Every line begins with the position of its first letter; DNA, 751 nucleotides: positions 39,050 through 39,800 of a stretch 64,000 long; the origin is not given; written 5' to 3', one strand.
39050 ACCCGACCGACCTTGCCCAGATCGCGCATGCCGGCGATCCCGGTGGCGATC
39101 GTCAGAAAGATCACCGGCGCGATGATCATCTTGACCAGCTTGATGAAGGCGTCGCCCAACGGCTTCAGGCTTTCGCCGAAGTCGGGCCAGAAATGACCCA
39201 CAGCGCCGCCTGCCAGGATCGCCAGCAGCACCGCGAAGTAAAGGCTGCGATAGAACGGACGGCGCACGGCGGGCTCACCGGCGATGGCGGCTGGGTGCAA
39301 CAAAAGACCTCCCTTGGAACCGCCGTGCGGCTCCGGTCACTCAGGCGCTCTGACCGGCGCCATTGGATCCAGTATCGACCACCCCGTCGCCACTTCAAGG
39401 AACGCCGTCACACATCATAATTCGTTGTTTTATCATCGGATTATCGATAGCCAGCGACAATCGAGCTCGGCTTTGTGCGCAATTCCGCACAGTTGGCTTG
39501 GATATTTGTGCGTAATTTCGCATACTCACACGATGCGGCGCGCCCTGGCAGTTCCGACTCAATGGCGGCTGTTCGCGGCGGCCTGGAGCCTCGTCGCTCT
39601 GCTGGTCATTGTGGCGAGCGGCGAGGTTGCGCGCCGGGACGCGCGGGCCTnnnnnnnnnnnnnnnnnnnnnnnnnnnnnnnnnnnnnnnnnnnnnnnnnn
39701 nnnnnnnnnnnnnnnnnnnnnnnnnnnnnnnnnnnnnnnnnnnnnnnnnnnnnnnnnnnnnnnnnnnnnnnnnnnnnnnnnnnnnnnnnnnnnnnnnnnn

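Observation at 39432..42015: DctD has lost its sigma54-contact loop while its binding sites abut a sigma70-like promoter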

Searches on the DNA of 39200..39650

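Call 27: search_rna_families(source=window, start=39200, end=39650, threshold=evalue, max_evalue=1)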
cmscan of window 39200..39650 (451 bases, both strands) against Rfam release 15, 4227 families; matches with E-value up to 1: 0.
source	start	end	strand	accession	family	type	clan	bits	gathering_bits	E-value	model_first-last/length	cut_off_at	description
